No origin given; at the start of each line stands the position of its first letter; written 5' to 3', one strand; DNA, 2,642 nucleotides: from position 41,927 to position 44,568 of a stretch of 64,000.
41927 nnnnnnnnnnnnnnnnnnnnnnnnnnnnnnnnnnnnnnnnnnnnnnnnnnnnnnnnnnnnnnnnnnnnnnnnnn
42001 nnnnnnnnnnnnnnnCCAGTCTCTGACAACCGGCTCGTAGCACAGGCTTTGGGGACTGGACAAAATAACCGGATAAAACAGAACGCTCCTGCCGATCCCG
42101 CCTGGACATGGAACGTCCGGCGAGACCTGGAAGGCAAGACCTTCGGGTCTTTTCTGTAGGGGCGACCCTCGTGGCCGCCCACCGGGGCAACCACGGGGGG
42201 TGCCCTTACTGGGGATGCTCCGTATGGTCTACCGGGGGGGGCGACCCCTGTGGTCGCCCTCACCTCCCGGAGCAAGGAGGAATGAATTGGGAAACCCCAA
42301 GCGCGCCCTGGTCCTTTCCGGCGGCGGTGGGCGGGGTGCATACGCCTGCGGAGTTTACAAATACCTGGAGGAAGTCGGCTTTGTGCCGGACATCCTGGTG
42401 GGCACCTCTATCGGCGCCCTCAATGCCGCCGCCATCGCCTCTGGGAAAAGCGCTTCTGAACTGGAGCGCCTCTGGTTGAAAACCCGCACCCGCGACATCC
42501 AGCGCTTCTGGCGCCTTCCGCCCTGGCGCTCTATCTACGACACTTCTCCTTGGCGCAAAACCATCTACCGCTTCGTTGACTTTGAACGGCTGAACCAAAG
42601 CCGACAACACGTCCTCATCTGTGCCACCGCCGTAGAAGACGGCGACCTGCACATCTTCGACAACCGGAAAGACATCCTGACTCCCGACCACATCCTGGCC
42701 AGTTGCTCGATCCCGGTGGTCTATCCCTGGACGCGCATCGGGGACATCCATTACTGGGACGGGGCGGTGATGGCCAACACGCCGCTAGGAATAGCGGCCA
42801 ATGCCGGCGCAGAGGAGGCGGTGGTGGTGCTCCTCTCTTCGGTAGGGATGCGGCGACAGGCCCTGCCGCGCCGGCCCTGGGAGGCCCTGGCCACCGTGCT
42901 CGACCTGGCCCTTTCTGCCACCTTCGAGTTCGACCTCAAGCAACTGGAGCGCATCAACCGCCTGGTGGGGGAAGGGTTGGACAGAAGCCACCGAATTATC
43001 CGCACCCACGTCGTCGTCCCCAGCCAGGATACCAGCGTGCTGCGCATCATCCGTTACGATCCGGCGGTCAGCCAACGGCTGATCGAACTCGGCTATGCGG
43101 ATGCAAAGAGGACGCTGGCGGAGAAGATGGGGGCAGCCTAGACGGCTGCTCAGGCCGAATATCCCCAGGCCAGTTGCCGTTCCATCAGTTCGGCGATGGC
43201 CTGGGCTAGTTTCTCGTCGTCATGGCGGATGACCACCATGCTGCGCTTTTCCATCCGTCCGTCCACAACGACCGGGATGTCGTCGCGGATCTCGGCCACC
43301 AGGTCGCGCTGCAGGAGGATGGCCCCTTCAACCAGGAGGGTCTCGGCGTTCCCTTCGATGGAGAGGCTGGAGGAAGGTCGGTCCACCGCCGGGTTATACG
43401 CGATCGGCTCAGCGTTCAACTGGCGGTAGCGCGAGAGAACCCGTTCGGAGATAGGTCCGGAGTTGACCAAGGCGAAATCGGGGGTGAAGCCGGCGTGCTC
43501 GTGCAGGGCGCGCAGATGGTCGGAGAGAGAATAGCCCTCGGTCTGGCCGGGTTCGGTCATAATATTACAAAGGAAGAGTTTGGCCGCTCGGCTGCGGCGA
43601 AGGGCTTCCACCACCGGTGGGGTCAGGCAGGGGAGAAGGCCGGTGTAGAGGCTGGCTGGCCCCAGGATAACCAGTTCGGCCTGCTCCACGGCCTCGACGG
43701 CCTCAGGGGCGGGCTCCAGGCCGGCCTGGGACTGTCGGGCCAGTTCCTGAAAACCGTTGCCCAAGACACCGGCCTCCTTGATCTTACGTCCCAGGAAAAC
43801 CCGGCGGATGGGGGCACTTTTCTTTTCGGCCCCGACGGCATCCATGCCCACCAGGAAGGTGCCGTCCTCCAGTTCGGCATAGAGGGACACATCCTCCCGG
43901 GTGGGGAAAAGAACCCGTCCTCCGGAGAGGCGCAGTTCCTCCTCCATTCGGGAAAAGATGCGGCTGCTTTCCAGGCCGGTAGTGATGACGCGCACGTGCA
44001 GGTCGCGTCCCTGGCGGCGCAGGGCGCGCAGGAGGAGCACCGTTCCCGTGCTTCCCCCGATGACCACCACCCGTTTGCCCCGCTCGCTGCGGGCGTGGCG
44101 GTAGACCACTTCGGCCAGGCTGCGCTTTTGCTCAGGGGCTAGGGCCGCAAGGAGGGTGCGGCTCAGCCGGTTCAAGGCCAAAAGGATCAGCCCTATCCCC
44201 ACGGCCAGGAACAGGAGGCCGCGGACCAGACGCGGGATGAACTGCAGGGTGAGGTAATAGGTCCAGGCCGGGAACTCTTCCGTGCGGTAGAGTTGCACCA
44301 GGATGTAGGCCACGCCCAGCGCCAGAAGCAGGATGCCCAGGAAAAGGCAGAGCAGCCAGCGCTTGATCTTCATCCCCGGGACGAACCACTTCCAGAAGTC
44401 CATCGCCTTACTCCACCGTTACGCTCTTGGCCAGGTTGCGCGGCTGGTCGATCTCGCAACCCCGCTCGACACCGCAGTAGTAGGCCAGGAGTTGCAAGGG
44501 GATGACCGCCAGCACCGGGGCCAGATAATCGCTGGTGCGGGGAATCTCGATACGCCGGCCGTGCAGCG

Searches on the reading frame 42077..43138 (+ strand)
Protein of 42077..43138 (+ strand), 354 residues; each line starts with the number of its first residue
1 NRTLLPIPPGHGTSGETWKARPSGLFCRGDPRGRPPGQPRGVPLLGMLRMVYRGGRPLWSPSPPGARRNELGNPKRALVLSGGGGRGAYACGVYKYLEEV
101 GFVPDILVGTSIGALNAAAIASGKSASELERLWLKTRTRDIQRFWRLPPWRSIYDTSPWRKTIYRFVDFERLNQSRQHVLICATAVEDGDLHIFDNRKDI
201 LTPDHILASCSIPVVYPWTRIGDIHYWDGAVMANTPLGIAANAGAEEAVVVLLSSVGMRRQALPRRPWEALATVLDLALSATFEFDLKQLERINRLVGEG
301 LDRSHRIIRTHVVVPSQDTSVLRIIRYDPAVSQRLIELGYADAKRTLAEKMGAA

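Call 54: search_protein_families(library=pfam, proteins=[window:42077-43138:+], max_evalue=0.001)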
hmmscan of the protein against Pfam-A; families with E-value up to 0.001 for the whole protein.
window:42077-43138:+ (354 aa): 1 family
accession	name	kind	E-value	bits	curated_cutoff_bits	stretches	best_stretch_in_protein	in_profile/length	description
PF01734.28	Patatin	-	2.5e-36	126.1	27.7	1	78-240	1-190/191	Patatin-like phospholipase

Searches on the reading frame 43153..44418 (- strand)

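Call 54: search_protein_families(library=pfam, proteins=[window:43153-44418:-], max_evalue=0.001)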
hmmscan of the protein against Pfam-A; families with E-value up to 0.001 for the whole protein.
window:43153-44418:- (422 aa): 1 family
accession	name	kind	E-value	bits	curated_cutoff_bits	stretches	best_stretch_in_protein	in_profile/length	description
PF01933.23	CofD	-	5.3e-36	124.7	30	1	151-342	100-273/290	2-phospho-L-lactate transferase CofD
